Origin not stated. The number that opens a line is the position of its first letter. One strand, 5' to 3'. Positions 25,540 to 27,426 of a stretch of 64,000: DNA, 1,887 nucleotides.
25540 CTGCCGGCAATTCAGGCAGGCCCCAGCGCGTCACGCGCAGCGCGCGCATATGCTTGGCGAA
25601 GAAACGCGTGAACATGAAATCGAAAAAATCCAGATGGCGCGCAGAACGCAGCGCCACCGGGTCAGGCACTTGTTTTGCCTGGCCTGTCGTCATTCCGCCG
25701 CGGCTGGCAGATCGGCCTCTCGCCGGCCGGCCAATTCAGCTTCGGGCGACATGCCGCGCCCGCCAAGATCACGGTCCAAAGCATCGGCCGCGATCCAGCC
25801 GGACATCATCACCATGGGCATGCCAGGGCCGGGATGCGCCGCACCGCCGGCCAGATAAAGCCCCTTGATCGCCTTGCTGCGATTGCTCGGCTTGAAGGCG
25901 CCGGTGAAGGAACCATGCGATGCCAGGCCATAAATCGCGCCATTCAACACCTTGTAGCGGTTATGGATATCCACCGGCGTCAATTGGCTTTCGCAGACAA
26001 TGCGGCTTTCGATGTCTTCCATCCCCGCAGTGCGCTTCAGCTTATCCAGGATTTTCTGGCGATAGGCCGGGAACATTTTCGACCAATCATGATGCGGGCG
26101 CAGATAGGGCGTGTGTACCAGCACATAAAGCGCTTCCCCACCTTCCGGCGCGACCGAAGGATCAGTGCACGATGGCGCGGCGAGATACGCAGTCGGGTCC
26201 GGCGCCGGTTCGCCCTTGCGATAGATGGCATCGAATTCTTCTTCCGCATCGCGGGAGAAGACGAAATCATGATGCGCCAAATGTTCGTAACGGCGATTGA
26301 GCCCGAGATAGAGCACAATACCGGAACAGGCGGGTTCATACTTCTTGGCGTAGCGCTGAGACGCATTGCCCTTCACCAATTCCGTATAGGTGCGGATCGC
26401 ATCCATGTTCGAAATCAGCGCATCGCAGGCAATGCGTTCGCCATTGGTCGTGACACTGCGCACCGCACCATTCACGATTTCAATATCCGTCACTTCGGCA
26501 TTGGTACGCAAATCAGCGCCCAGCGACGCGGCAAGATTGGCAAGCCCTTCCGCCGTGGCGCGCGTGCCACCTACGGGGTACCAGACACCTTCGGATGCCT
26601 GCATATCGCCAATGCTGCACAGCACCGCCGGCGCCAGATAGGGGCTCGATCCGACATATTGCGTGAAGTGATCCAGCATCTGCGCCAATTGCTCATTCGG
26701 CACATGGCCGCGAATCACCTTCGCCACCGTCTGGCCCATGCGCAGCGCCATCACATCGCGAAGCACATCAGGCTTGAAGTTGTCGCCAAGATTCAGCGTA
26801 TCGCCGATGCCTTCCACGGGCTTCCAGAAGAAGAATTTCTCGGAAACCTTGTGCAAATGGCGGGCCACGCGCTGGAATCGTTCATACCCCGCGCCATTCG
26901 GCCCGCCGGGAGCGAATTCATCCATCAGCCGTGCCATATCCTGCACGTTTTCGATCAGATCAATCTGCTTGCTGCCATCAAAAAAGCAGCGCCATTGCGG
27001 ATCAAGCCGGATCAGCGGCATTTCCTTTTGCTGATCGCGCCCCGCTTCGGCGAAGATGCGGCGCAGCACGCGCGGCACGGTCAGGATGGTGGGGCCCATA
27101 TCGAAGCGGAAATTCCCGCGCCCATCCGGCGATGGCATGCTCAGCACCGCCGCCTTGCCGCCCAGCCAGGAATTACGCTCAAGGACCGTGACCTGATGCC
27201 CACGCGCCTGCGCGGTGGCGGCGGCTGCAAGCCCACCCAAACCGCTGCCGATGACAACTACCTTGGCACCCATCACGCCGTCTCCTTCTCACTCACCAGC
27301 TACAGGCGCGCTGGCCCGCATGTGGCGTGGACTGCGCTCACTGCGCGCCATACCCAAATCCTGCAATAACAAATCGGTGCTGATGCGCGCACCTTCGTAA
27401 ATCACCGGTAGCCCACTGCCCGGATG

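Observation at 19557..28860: Self-contained squalene-route C30 carotenoid operon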

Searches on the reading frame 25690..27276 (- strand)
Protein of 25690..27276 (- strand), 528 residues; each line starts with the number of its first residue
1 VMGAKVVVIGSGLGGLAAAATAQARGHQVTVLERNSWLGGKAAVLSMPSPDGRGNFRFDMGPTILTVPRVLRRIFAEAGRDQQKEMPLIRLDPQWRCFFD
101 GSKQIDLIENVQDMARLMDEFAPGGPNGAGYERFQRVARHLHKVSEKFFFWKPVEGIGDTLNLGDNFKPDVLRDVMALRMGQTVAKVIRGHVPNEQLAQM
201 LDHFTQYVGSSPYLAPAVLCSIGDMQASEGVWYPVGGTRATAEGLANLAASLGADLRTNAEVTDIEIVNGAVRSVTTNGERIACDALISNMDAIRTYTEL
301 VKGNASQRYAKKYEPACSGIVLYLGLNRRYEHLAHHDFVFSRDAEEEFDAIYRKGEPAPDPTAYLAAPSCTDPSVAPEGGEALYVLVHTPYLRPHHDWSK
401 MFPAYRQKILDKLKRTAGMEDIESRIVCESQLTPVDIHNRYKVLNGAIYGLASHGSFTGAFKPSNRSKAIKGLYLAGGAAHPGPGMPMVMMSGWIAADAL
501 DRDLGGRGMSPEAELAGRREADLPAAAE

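Call 3: search_protein_families(library=pfam, proteins=[window:25690-27276:-])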
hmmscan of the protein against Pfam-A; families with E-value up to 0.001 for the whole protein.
window:25690-27276:- (528 aa): 9 families
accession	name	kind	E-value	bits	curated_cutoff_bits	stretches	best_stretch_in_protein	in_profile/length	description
PF01593.30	Amino_oxidase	-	7.7e-24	85.2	19.8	1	13-500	1-442/443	Flavin containing amine oxidoreductase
PF01266.30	DAO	-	4.1e-14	53.3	27.9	2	228-288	135-199/353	FAD dependent oxidoreductase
PF13450.12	NAD_binding_8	-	1.2e-11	45.1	21.9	1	8-77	1-67/68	NAD(P)-binding Rossmann-like domain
PF12831.13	FAD_oxidored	-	2.5e-09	37.4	27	1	6-48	2-44/416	FAD dependent oxidoreductase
PF07992.20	Pyr_redox_2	-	8e-08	32.5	26.1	1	5-39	2-37/291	Pyridine nucleotide-disulphide oxidoreductase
PF03486.20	HI0933_like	-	2.4e-07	30.9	50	1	5-43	2-40/244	HI0933-like protein Rossmann domain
PF00070.33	Pyr_redox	-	6.8e-07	30.1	22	1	5-39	1-35/82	Pyridine nucleotide-disulphide oxidoreductase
PF00890.30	FAD_binding_2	-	1.5e-06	28.2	20.4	1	6-42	2-38/414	FAD binding domain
PF01262.27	AlaDh_PNT_C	-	0.00019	21.4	23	1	4-35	29-60/214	Alanine dehydrogenase/PNT, C-terminal domain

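Call 4: search_protein_families(library=ncbifam, proteins=[window:25690-27276:-])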
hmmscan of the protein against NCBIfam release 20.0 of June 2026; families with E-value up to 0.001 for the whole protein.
window:25690-27276:- (528 aa): 49 families (the best 25 are shown)
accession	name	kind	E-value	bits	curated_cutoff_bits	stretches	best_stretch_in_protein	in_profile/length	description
TIGR02734.1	crtI_fam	subfamily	4.7e-118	395.1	238.1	1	6-505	1-493/504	phytoene desaturase family protein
NF058655.1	CrtID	equivalog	7.5e-96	321.8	640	1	6-497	1-478/478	bifunctional phytoene desaturase/3,4-desaturase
NF045637.1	carotdesatCrtDProt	equivalog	3.7e-82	276.4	580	1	6-501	1-483/485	1-hydroxycarotenoid 3,4-desaturase CrtD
NF042421.1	hydcarot_desat_CrtD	equivalog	5.8e-73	246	500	1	5-501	3-484/487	1-hydroxycarotenoid 3,4-desaturase CrtD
TIGR02730.1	carot_isom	equivalog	7.9e-25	87.6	586.9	2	180-505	168-493/493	carotenoid isomerase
NF045689.1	BCarotKetCrtO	equivalog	3.6e-20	72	1000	2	3-307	3-313/563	beta-carotene ketolase CrtO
TIGR02733.1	desat_CrtD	equivalog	9.2e-20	70.8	549.7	1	5-493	3-481/492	C-3',4' desaturase CrtD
NF005560.0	PRK07233.1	equivalog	5.9e-14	51.7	252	2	5-46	2-43/435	hypothetical protein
TIGR03467.1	HpnE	equivalog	2.9e-10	40.1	283.05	1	6-49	1-44/430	hydroxysqualene dehydroxylase HpnE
TIGR03997.1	mycofact_OYE_2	equivalog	1.2e-09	37.2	793.15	1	5-46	381-422/645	mycofactocin system FadH/OYE family oxidoreductase 2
NF045599.1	bili_reduct_long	exception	3.8e-08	32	750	1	5-48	383-426/641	bilirubin reductase, long form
TIGR00275.1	TIGR00275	subfamily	1.3e-07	30.9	183.8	1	6-44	1-39/401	aminoacetone oxidase family FAD-binding enzyme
NF053677.1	Desat2ChcC2Cyan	equivalog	2.9e-07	29.2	900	1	5-44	2-41/558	4-oxocyclohex-2-ene-1-carboxylate 5-dehydrogenase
NF005547.0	PRK07208.1-3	equivalog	3.7e-07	29.2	380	1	5-61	6-56/465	hypothetical protein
NF053676.1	4oxCHCAChcC1Cy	equivalog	3.7e-07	28.9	1000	1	5-44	3-42/528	4-oxocyclohexanecarboxylate 2-dehydrogenase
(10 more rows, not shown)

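Call 32: search_dna_similar(query=window:25690-27276:-, collection=plasmids, mode=protein, max_rows=60, max_evalue=1e-25, rows=spread)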
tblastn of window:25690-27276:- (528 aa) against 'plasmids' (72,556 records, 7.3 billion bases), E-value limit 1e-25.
Records with a match: 196; places in all: 223; records where one place covers at least 80% of the query: 193.
Best place of each record, by identity: 60-80% 9; <60% 187.
By first word of the organism name: Pantoea 94; Thermus 31; Streptomyces 13; Staphylococcus 9; Azospirillum 6; Candidatus 4; Paracoccus 4; Sulfitobacter 3; Streptantibioticus 2; Roseobacter 2; and 26 more.
By predicted mobility (MOB-suite, as given by PLSDB): non-mobilizable 177; mobilizable 16; conjugative 3.
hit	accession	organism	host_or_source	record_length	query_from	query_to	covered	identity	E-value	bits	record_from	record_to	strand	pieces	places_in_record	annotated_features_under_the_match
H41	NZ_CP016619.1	Microvirga ossetica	Vicia alpestris,cell culture,nodules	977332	27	503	90%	69.5%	0e+0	635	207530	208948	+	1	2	crtI: phytoene desaturase family protein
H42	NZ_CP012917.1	Azospirillum brasilense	Digitaria eriantha,microbe,root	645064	2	527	100%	61.8%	0e+0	603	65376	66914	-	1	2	crtI: phytoene desaturase family protein (x2)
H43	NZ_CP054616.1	Azospirillum oryzae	cell culture,soil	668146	27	506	91%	64.4%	0e+0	608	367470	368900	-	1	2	crtI: phytoene desaturase family protein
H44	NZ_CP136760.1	Palleronia sp. LCG004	cell culture,Intertidal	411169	27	503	90%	59.7%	2e-174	553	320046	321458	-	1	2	crtI: phytoene desaturase family protein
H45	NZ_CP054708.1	Halarchaeum sp. CBA1220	solar salt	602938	28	503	90%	33.0%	1e-57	214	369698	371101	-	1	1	crtI: phytoene desaturase family protein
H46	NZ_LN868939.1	Nocardia farcinica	not known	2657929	5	498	94%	30.5%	2e-32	140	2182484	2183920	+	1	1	none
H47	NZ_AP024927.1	Thermus thermophilus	-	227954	28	505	91%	31.3%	8e-40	162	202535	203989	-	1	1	crtI: phytoene desaturase family protein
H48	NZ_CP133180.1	Thermus thermophilus HB27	bacterial culture,lab culture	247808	29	505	90%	31.4%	4e-41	166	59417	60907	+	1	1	crtI: phytoene desaturase family protein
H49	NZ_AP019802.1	Thermus thermophilus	-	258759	29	505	90%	31.4%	9e-41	165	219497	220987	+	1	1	crtI: phytoene desaturase family protein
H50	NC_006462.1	Thermus thermophilus HB8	-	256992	29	505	90%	31.4%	1e-40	164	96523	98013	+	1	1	crtI: phytoene desaturase family protein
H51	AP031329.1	Thermus thermophilus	-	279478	28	505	91%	31.2%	6e-41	165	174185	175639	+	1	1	crtI: phytoene desaturase family protein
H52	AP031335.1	Thermus thermophilus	-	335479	28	505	91%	31.2%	6e-41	165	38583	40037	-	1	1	crtI: phytoene desaturase family protein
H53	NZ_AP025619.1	Thermus thermophilus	-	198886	29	505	90%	31.2%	3e-40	163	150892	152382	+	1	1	crtI: phytoene desaturase family protein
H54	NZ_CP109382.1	Streptomyces atratus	-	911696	28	511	92%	30.7%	1e-38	158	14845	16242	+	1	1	crtI: phytoene desaturase family protein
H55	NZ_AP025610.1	Thermus thermophilus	-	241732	29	505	90%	31.0%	3e-40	163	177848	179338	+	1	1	crtI: phytoene desaturase family protein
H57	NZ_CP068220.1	Staphylococcus pasteuri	-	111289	27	475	85%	32.2%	1e-63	233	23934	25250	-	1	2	crtI: phytoene desaturase family protein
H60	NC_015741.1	Roseobacter litoralis Och 149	seaweed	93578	3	475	90%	30.1%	2e-39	161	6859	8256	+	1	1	phytoene desaturase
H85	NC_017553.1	Pantoea ananatis PA13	-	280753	29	475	85%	28.9%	4e-46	181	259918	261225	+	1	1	phytoene desaturase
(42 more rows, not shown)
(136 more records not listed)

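Call 33: get_annotated_region(hit=H57, flank=6000)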
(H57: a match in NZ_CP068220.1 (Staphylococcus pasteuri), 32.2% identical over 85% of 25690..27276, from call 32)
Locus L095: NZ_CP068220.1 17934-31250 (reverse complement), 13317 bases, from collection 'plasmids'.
description: Staphylococcus pasteuri strain FDAARGOS_1151 plasmid unnamed1, complete sequence
organism: Staphylococcus pasteuri (NCBI taxid 45972)
taxonomy: Bacteria; Bacillota; Bacilli; Bacillales; Staphylococcaceae; Staphylococcus; Staphylococcus pasteuri
host: -; source: -; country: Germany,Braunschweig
typing (MOB-suite, as given by PLSDB): mobilizable; replicon rep_cluster_1448,rep_cluster_2194; relaxase MOBP
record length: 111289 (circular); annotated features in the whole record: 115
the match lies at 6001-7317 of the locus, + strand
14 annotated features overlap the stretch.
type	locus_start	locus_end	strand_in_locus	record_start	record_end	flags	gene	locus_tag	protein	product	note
CDS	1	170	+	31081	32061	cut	-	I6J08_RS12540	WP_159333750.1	ketoacyl-ACP synthase III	-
CDS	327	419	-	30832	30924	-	-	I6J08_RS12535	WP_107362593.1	type I toxin-antitoxin system Fst family toxin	-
CDS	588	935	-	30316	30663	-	-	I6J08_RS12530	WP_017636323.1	metalloregulator ArsR/SmtB family transcription factor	GO:0006355 - regulation of DNA-templated transcription [Evidence IEA]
CDS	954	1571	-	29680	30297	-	-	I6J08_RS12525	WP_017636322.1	CadD family cadmium resistance transporter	-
CDS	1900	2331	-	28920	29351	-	-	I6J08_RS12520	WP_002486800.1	universal stress protein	-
CDS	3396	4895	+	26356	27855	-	-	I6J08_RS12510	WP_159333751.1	NAD-dependent epimerase/dehydratase family protein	-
CDS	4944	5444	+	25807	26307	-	-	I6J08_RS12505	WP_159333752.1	TspO/MBR family protein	-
CDS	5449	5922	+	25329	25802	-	-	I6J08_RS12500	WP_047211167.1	hypothetical protein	-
CDS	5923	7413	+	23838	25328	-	crtI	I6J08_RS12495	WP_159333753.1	phytoene desaturase family protein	GO:0016117 - carotenoid biosynthetic process [Evidence IEA]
CDS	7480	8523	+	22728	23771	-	-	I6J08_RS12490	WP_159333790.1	glycosyltransferase family 2 protein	-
CDS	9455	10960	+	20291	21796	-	crtI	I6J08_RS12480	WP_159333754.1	phytoene desaturase family protein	GO:0016117 - carotenoid biosynthetic process [Evidence IEA]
CDS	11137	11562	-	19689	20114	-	-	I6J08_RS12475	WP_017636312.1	pyridoxamine 5'-phosphate oxidase family protein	-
CDS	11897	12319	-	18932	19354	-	tnpA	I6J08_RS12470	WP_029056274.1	IS200/IS605 family transposase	-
CDS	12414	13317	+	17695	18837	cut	-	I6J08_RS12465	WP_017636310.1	RNA-guided endonuclease TnpB family protein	-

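Call 34: get_annotated_region(hit=H60, flank=6000)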
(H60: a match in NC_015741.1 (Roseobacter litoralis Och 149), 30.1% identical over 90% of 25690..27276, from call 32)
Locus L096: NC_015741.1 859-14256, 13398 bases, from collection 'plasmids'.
description: Roseobacter litoralis Och 149 plasmid pRLO149_94, complete sequence
organism: Roseobacter litoralis Och 149 (NCBI taxid 391595)
taxonomy: Bacteria; Pseudomonadota; Alphaproteobacteria; Rhodobacterales; Roseobacteraceae; Roseobacter; Roseobacter litoralis; Roseobacter litoralis Och 149
host: -; source: seaweed; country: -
typing (MOB-suite, as given by PLSDB): non-mobilizable; replicon rep_cluster_376
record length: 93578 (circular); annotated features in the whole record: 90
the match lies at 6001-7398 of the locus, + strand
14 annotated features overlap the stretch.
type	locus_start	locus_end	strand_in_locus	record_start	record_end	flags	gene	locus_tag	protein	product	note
CDS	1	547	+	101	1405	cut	-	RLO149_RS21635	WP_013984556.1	AAA family ATPase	-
CDS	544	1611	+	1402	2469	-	-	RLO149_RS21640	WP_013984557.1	ParB N-terminal domain-containing protein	-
CDS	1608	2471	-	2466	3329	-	bchO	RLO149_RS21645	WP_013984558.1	alpha/beta fold hydrolase BchO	GO:0015979 - photosynthesis [Evidence IEA]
CDS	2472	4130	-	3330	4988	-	-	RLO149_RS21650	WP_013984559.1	magnesium chelatase subunit D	-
CDS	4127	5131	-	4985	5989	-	bchI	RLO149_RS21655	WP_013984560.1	magnesium chelatase ATPase subunit I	GO:0015995 - chlorophyll biosynthetic process [Evidence IEA]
CDS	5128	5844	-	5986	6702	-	-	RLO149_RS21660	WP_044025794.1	spheroidene monooxygenase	-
CDS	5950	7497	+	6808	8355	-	-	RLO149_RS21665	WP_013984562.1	phytoene desaturase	-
CDS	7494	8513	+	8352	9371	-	-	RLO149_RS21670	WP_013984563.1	15-cis-phytoene synthase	GO:0008299 - isoprenoid biosynthetic process [Evidence IEA]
CDS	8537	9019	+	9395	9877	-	-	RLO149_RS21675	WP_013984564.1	TspO/MBR family protein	-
CDS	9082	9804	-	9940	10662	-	-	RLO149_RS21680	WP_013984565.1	outer membrane beta-barrel protein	-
CDS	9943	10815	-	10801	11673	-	-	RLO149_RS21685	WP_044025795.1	carotenoid 1,2-hydratase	-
CDS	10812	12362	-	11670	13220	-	crtD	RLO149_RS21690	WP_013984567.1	1-hydroxycarotenoid 3,4-desaturase CrtD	GO:0016117 - carotenoid biosynthetic process [Evidence IEA]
CDS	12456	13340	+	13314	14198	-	-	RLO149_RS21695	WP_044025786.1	polyprenyl synthetase family protein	-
CDS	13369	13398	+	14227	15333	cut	-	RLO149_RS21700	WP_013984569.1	methyltransferase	-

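Call 35: get_annotated_region(hit=H85, flank=4000)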
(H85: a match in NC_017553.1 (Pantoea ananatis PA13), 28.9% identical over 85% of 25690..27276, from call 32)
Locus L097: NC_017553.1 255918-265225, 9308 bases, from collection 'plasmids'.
description: Pantoea ananatis PA13 plasmid PAGR_p, complete sequence
organism: Pantoea ananatis PA13 (NCBI taxid 1095774)
taxonomy: Bacteria; Pseudomonadota; Gammaproteobacteria; Enterobacterales; Erwiniaceae; Pantoea; Pantoea ananatis; Pantoea ananatis PA13
host: -; source: -; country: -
typing (MOB-suite, as given by PLSDB): non-mobilizable; replicon rep_cluster_1232
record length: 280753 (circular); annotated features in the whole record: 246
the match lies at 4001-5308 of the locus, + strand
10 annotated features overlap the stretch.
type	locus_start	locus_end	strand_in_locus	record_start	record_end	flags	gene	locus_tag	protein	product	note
CDS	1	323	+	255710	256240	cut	-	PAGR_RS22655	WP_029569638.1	YtfJ family protein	-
CDS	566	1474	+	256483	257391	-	-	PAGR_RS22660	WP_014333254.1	polyprenyl synthetase family protein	-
CDS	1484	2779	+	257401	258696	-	-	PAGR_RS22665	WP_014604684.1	glycosyltransferase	-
CDS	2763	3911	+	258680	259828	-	crtY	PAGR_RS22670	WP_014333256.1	lycopene beta-cyclase CrtY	GO:0016117 - carotenoid biosynthetic process [Evidence IEA]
CDS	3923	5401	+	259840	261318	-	-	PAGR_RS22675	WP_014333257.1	phytoene desaturase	-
CDS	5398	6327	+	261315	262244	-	crtB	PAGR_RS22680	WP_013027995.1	15-cis-phytoene synthase CrtB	GO:0016117 - carotenoid biosynthetic process [Evidence IEA]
CDS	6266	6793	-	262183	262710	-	-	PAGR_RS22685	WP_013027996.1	sterol desaturase family protein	GO:0008610 - lipid biosynthetic process [Evidence IEA]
CDS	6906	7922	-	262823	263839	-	-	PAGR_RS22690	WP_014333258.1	NAD(P)-dependent alcohol dehydrogenase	-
CDS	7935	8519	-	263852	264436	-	-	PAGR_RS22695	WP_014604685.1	flavin reductase family protein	-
CDS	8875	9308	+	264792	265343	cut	-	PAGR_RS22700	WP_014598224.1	thioredoxin domain-containing protein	-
